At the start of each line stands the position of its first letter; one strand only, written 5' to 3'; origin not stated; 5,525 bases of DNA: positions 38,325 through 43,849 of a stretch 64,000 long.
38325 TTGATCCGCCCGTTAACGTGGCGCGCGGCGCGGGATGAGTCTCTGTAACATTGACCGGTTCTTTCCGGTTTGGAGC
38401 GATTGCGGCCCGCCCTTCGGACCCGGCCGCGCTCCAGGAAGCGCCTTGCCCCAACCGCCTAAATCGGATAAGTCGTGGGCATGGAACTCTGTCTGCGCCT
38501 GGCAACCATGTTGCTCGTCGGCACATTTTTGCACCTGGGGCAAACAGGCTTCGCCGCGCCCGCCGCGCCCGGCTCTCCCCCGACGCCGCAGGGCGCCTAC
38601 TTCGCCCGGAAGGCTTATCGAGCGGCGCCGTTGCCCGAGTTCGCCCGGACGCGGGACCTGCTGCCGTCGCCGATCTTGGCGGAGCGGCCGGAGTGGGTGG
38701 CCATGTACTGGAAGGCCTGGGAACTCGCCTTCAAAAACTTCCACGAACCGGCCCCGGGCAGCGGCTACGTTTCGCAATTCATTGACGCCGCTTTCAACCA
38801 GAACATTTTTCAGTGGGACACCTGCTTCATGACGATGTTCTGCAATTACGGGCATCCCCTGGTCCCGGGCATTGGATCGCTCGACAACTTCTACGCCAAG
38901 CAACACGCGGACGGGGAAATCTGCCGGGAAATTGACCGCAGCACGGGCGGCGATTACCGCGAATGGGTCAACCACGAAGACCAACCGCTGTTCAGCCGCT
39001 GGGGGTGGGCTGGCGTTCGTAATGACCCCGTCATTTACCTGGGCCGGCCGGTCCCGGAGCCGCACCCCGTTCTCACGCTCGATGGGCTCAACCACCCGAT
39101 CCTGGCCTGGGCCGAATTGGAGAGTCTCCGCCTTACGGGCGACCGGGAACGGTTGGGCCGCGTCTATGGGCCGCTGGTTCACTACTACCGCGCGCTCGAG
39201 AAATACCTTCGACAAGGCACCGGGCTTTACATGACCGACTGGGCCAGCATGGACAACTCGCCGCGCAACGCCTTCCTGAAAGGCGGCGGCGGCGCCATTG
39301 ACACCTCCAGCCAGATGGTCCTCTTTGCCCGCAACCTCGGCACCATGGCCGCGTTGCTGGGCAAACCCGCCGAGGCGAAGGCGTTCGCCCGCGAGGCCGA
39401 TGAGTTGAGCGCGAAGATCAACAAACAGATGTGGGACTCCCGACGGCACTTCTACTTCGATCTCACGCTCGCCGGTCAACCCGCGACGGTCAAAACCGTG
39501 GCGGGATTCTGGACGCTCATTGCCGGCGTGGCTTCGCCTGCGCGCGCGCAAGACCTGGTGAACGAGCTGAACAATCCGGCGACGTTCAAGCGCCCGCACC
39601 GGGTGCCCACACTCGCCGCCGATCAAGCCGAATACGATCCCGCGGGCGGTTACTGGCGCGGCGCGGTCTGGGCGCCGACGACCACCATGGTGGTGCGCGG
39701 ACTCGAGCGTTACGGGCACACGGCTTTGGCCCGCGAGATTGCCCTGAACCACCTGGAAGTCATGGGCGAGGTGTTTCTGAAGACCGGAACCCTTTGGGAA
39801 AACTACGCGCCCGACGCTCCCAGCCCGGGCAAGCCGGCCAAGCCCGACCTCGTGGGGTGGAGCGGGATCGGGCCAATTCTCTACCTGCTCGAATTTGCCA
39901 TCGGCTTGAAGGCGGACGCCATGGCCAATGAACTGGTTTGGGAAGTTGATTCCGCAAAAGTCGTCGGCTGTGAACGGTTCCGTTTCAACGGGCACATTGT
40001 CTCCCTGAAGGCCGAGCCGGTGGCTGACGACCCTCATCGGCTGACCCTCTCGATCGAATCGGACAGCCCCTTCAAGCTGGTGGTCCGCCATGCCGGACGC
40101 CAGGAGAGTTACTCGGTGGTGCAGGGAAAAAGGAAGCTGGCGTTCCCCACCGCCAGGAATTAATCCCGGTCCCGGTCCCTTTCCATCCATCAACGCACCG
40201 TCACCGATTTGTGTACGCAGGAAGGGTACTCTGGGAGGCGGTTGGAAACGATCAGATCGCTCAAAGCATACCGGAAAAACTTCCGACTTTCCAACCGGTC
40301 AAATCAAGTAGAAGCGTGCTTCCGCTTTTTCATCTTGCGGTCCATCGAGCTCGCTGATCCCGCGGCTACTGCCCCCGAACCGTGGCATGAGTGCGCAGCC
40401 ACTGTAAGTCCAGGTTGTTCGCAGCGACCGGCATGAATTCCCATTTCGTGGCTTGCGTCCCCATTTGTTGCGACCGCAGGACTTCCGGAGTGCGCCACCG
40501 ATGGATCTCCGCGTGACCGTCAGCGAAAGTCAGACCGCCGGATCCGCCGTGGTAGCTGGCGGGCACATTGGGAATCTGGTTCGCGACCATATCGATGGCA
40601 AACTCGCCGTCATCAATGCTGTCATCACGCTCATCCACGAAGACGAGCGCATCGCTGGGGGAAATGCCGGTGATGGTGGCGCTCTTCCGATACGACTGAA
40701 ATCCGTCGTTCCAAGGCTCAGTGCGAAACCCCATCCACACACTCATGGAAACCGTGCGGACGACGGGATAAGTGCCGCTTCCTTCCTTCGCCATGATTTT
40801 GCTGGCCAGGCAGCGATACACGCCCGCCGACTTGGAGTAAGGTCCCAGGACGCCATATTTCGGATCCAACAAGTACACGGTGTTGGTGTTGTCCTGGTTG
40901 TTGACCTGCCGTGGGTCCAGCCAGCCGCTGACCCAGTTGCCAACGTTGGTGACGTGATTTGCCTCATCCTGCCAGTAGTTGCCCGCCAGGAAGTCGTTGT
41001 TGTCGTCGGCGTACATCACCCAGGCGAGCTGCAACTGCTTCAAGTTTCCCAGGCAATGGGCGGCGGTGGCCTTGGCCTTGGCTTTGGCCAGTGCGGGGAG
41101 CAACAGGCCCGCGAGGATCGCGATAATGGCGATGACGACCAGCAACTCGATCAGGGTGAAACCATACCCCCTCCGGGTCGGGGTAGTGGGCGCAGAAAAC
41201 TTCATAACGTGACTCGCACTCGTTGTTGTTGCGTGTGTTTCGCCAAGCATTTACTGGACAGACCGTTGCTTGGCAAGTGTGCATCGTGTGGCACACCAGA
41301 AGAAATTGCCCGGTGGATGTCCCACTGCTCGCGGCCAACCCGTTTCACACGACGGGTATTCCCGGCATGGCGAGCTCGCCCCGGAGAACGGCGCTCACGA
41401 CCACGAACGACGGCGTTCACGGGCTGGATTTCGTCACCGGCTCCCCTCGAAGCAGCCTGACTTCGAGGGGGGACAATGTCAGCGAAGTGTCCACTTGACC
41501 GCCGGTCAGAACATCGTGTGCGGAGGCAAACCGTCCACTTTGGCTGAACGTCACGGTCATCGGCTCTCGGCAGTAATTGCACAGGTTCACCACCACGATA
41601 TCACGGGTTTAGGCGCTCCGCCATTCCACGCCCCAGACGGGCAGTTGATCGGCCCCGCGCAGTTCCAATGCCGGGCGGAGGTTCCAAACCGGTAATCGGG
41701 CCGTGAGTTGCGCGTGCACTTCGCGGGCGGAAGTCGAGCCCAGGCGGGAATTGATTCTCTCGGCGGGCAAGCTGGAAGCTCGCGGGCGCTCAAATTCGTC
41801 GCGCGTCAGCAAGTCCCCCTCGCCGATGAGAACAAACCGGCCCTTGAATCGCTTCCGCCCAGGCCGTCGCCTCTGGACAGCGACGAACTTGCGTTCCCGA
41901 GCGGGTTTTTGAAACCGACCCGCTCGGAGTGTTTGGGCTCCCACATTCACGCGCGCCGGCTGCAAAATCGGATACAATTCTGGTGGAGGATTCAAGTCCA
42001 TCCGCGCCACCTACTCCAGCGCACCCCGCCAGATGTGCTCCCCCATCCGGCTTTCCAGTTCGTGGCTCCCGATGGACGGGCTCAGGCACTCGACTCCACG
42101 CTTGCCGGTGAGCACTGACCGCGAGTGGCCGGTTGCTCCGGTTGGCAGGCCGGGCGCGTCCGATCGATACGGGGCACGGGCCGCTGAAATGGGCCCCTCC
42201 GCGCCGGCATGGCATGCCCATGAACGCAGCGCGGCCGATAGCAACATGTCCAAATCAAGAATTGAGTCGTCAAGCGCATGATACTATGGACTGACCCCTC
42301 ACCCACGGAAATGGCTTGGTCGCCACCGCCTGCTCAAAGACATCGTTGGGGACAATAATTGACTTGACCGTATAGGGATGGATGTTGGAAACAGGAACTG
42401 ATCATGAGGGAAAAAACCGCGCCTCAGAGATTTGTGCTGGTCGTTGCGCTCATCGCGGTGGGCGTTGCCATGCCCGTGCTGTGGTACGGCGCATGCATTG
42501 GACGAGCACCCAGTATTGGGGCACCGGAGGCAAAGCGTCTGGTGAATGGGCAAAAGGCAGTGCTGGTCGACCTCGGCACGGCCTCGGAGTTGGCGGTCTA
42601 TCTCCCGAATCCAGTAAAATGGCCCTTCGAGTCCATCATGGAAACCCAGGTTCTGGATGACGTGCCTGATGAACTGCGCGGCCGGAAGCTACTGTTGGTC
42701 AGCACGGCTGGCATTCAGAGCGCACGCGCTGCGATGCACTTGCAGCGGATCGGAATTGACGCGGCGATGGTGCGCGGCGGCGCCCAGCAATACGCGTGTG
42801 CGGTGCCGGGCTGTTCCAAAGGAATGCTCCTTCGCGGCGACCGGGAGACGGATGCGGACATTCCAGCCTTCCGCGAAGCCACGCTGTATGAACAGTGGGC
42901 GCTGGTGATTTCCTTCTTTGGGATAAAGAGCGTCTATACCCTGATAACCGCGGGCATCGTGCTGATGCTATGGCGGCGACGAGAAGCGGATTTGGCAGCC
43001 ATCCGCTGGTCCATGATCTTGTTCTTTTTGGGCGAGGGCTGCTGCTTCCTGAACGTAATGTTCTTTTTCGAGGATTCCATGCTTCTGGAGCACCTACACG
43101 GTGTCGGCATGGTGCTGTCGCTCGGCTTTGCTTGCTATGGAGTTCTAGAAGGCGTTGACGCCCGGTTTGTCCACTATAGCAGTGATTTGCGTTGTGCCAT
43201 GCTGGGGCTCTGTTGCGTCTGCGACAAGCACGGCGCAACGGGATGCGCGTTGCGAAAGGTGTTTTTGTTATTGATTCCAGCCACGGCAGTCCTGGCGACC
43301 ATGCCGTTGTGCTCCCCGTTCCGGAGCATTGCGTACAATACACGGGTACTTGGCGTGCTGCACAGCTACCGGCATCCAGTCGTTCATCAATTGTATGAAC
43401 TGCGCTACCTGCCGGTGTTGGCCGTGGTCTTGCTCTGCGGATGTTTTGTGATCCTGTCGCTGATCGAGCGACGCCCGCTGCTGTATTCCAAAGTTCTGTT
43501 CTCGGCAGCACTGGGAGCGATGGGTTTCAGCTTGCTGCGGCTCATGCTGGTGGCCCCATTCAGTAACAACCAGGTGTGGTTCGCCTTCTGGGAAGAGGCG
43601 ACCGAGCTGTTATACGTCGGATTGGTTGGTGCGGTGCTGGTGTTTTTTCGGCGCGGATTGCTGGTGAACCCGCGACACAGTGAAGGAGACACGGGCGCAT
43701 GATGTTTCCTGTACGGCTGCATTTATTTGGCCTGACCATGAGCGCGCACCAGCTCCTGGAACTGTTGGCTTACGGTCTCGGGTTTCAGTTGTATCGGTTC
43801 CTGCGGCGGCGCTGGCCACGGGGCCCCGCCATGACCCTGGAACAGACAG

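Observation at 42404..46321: Translationally coupled membrane operon: Cys-less rhodanese/7-TM protein, Lgt-like::radical-SAM fusion, and a small PE-rich membrane protein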

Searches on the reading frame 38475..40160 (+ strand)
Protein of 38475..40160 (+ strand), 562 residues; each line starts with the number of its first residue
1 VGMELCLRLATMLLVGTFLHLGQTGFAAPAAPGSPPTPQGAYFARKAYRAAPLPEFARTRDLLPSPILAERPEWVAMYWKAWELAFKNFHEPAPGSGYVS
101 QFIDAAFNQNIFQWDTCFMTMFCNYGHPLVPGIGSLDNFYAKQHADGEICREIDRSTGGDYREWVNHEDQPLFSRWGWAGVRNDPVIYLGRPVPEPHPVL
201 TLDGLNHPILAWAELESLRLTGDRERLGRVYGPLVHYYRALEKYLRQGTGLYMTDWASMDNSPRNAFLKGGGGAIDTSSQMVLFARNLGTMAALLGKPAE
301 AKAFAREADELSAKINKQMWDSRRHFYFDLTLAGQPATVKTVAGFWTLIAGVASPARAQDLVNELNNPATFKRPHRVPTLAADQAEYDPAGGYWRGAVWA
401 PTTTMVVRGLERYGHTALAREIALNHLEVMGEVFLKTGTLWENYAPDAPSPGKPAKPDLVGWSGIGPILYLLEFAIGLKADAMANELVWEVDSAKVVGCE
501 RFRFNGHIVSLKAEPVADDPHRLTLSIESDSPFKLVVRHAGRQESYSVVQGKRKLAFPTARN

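Call 62: search_protein_families(library=pfam, proteins=[window:38475-40160:+], max_evalue=0.00001)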
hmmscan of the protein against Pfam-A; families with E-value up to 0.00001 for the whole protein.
window:38475-40160:+ (562 aa): 3 families
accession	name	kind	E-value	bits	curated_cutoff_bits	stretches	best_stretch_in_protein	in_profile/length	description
PF22422.2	MGH1-like_GH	-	6e-40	138.3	27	1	208-447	68-343/356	Mannosylglycerate hydrolase MGH1-like glycoside hydrolase domain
PF01204.24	Trehalase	-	1.9e-19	70.4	21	1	275-445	307-477/512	Trehalase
PF03200.22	Glyco_hydro_63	-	7.8e-11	41.9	22.4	0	385-464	393-484/492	Glycosyl hydrolase family 63 C-terminal domain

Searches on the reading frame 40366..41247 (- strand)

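Call 62: search_protein_families(library=pfam, proteins=[window:40366-41247:-], max_evalue=0.00001)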
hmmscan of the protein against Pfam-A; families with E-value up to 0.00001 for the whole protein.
window:40366-41247:- (293 aa): 1 family
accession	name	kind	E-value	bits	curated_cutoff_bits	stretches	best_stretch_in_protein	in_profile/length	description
PF07963.17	N_methyl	-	8.3e-08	31.9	21.2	1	28-50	5-27/27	Prokaryotic N-terminal methylation motif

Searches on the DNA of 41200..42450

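Call 69: search_rna_families(source=window, start=41200, end=42450, threshold=evalue, max_evalue=1)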
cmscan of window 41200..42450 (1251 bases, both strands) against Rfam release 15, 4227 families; matches with E-value up to 1: 0.
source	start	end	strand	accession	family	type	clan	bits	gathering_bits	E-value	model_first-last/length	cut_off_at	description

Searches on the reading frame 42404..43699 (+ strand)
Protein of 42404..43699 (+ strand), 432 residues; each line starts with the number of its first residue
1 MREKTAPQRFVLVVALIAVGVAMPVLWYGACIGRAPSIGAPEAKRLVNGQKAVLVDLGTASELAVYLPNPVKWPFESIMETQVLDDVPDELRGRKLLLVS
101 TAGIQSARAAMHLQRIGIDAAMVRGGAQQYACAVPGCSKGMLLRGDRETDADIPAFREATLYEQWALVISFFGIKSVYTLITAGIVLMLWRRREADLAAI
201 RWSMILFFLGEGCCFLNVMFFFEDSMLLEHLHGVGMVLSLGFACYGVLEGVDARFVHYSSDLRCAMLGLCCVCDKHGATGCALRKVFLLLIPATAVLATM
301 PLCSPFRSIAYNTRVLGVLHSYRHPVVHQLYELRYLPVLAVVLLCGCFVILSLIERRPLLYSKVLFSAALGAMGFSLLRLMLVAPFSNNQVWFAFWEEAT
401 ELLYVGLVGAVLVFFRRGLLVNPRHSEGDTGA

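Call 3: search_protein_families(library=pfam, proteins=[window:42404-43699:+], max_evalue=0.1)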
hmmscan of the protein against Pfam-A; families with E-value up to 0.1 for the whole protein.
window:42404-43699:+ (432 aa): 0 families

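Call 4: search_protein_families(library=ncbifam, proteins=[window:42404-43699:+], max_evalue=0.1)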
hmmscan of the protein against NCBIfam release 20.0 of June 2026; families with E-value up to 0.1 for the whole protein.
window:42404-43699:+ (432 aa): 2 families
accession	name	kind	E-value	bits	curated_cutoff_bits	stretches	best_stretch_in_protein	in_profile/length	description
NF005646.0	PRK07411.1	equivalog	7.2e-05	22.1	633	1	42-132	288-381/390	molybdopterin-synthase adenylyltransferase MoeB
NF003703.0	PRK05320.1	equivalog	0.0021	17.7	331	1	33-130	107-213/280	sulfurtransferase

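Call 34: find_homologous_proteins(query=window:42404-43699:+, max_evalue=0.001)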
Query window:42404-43699:+ (432 aa): 50 proteins with E <= 0.001 among 8000 candidates.
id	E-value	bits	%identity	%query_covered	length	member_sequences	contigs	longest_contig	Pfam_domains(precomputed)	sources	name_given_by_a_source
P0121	3.6e-287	970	100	100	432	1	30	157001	-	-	-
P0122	2.5e-205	700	72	100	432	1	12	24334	-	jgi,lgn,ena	-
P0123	2.5e-205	700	71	100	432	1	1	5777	-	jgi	jgi:rhodanese-related sulfurtransferase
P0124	1.0e-202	692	70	100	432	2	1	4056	PF00581.26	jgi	jgi:rhodanese-related sulfurtransferase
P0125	1.1e-202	692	70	100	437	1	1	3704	-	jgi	jgi:rhodanese-related sulfurtransferase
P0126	4.4e-201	686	70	100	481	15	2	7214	-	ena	-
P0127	6.3e-201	686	71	98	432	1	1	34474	-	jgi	jgi:rhodanese-related sulfurtransferase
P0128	4.9e-182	624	65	95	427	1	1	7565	-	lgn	-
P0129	1.4e-174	599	65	94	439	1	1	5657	-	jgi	jgi:rhodanese-related sulfurtransferase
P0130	1.1e-170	586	61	97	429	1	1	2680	-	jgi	jgi:hypothetical protein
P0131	7.0e-170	584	62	97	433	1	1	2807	-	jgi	jgi:rhodanese-related sulfurtransferase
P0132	1.4e-169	583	63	95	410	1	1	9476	-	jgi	jgi:hypothetical protein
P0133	2.0e-166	572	61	96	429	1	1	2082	-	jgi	jgi:rhodanese-related sulfurtransferase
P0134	5.4e-164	564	60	96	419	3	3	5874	-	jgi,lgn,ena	-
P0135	5.0e-155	535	84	66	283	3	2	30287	-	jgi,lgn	jgi:rhodanese-related sulfurtransferase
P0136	4.2e-151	522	57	95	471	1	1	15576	PF00581.26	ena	-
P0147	4.6e-128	446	51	97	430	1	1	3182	PF00581.26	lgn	-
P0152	1.2e-117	412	49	91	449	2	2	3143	PF00581.26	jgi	-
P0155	2.1e-103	365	45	96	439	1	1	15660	PF00581.26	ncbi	ncbi:MAG: rhodanese-like domain-containing protein [Tepidisphaerales bacterium]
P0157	6.6e-96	340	44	95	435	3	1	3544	PF00581.26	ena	-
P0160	5.4e-89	317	40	91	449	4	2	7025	PF00581.26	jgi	jgi:rhodanese-related sulfurtransferase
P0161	3.1e-88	315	42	89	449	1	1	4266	PF00581.26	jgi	jgi:rhodanese-related sulfurtransferase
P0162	6.2e-88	314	41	97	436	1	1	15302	PF00581.26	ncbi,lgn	-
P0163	9.6e-87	310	39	97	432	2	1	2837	PF00581.26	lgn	-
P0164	2.2e-86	309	37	97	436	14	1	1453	PF00581.26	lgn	-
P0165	3.4e-85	305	40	95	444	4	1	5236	PF00581.26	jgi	-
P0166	3.1e-84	301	40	98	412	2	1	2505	PF00581.26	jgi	jgi:rhodanese-related sulfurtransferase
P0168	9.0e-84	300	37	97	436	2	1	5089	PF00581.26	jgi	jgi:rhodanese-related sulfurtransferase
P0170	6.0e-61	225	35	89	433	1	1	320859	PF00581.26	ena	-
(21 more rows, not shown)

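Call 49: predict_structure(alignment_id=A3)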
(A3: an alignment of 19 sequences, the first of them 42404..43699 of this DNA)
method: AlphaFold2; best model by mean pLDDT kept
length: 432 residues; sequences in the alignment: 19
mean_pLDDT: 82.8   pTM: 0.82
mean pLDDT of the five models: 82.8, 82.5, 82.4, 81.3, 81.2
residues with pLDDT >= 90: 197; 70-90: 162; 50-70: 44; < 50: 29
segments of 3 or more residues with pLDDT < 50: 1-4, 136-138, 274-279, 424-432
pLDDT, mean of each block of 10 residues (from residue 1): 53 78 84 87 88 92 86 95 92 93 90 94 89 59 63 82 91 93 95 88 96 89 83 94 91 61 52 47 76 94 88 81 85 94 94 76 93 94 87 92 93 73 46 33
secondary structure, 60 per line:
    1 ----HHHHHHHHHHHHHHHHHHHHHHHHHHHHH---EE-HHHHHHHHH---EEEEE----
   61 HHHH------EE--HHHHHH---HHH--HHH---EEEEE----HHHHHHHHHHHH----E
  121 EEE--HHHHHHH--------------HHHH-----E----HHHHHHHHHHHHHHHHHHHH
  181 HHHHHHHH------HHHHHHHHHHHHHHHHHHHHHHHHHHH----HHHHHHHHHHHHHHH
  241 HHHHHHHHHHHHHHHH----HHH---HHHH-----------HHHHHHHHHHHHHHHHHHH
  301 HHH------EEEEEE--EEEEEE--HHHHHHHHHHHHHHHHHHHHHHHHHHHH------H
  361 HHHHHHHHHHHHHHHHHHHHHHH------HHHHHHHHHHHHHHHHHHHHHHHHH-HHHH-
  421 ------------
elements in order: H5-33 H40-48 E52-56 H61-64 H75-80 E95-99 H104-115 E120-123 H126-132 H147-150 H161-188 H195-221 H226-256 H267-270 H282-303 E310-315 E318-323 H326-353 H360-383 H390-414 H416-419

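Call 56: fold_search(model_id=the predicted structure, library=pdb)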
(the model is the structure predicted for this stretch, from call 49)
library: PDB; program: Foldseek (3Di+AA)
matches with E <= 10: 783; with E <= 0.001: 0
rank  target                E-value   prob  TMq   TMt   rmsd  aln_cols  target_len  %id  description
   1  3gk5                  1.4e-03  1.00  0.19  0.75   2.5        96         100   22  Crystal structure of rhodanese-related protein (TVG0868615) from Thermoplasma volcanium, Northeast Structural Genomics C (released 2009-03-24)
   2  3mzz                  2.8e-03  1.00  0.19  0.70   3.0        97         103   29  Crystal Structure of Rhodanese-like Domain Protein from Staphylococcus aureus (released 2010-06-30)
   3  1wv9_B                4.4e-03  1.00  0.17  0.76   2.8        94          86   26  Crystal Structure of Rhodanese Homolog TT1651 from an Extremely Thermophilic Bacterium Thermus thermophilus HB8 (released 2005-06-19)
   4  3iwh                  4.6e-03  1.00  0.18  0.68   3.3       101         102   30  Crystal Structure of Rhodanese-like Domain Protein from Staphylococcus aureus (released 2009-09-15)
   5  3foj                  5.5e-03  1.00  0.19  0.71   3.2        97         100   26  Crystal Structure of SSP1007 From Staphylococcus saprophyticus subsp. saprophyticus. Northeast Structural Genomics Targe (released 2009-01-20)
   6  9a5g_B                6.3e-03  1.00  0.18  0.68   3.2        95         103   18  Integrative model of RRF-YTWF by crosslinking MS and deep learning (released 2024-09-18)
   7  3ict_B                6.6e-03  1.00  0.20  0.15   3.1       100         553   21  Crystal structure of reduced Bacillus anthracis CoADR-RHD (released 2009-11-17)
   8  3ict_A                7.6e-03  1.00  0.20  0.15   2.9       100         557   21  Crystal structure of reduced Bacillus anthracis CoADR-RHD (released 2009-11-17)
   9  3nt6_A                9.1e-03  1.00  0.18  0.14   3.3       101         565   20  Structure of the Shewanella loihica PV-4 NADH-dependent persulfide reductase C43S/C531S Double Mutant (released 2010-12-08)
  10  6mxv_A                9.5e-03  1.00  0.20  0.34   3.7       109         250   19  The crystal structure of a rhodanese-like family protein from Francisella tularensis subsp. tularensis SCHU S4 (released 2018-11-21)
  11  1wv9_A                1.0e-02  1.00  0.18  0.78   3.1        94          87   26  Crystal Structure of Rhodanese Homolog TT1651 from an Extremely Thermophilic Bacterium Thermus thermophilus HB8 (released 2005-06-19)
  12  6mxv_B                1.1e-02  1.00  0.18  0.30   5.6       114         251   19  The crystal structure of a rhodanese-like family protein from Francisella tularensis subsp. tularensis SCHU S4 (released 2018-11-21)
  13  8a56_A                1.1e-02  1.00  0.19  0.15   3.0        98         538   20  Coenzyme A-persulfide reductase (CoAPR) from Enterococcus faecalis (released 2022-09-14)
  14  3ntd_A                1.4e-02  1.00  0.18  0.14   3.3       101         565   20  Structure of the Shewanella loihica PV-4 NADH-dependent persulfide reductase C531S Mutant (released 2010-12-08)
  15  5ve3_A                1.4e-02  1.00  0.17  0.20   3.3        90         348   21  Crystal structure of wild-type persulfide dioxygenase-rhodanese fusion protein from Burkholderia phytofirmans (released 2017-07-19)
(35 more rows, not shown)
